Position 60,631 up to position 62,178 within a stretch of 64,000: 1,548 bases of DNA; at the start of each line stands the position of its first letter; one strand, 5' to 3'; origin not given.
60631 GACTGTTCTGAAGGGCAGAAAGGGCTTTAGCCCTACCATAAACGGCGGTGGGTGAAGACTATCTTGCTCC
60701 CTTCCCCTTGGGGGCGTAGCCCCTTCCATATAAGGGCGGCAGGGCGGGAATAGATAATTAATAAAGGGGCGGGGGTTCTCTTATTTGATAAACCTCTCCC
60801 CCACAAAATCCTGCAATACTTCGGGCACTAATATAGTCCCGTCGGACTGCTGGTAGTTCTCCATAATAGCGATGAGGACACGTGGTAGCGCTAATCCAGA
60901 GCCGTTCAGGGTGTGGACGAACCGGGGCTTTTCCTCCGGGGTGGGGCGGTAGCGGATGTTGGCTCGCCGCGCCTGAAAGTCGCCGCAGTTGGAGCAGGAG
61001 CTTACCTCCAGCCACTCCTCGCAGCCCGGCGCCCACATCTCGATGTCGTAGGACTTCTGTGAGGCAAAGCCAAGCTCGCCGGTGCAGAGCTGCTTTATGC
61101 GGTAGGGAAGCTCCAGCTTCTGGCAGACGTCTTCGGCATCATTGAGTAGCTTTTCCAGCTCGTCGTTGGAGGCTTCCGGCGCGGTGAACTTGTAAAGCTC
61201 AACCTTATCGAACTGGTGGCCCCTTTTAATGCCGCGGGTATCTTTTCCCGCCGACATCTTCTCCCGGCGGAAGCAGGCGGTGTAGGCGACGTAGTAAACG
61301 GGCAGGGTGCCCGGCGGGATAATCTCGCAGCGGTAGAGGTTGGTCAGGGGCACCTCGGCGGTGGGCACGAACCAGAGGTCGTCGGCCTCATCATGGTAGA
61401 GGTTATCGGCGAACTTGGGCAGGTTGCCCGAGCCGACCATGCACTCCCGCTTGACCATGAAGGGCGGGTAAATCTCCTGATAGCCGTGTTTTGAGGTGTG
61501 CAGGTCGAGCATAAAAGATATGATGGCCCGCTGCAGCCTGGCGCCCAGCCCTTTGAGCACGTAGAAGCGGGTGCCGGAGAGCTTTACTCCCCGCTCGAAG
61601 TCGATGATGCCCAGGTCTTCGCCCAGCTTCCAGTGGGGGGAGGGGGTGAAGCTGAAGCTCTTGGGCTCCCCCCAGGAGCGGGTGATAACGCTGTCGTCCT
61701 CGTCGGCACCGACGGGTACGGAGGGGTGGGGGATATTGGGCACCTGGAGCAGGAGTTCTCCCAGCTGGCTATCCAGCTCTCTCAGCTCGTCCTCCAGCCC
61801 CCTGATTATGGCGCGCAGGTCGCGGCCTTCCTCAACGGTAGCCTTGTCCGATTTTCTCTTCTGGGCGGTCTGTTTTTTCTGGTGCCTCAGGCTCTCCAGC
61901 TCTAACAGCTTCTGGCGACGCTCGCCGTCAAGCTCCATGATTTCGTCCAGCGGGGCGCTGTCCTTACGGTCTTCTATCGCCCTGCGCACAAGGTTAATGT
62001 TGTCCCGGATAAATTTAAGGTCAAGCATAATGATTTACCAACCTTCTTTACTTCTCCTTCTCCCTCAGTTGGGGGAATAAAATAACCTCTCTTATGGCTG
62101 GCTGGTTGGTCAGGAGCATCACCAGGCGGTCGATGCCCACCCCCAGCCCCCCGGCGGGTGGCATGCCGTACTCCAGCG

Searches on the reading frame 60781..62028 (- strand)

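Call 25: search_protein_families(library=pfam, proteins=[window:60781-62028:-])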
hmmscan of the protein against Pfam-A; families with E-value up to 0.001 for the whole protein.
window:60781-62028:- (415 aa): 2 families
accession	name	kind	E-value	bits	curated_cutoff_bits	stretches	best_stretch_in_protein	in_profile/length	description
PF00587.30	tRNA-synt_2b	-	6.5e-36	124.5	29.3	1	213-392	6-179/179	tRNA synthetase class II core domain (G, H, P, S and T)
PF02403.27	Seryl_tRNA_N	-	9.8e-18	64.8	28.2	1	1-100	1-108/108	Seryl-tRNA synthetase N-terminal domain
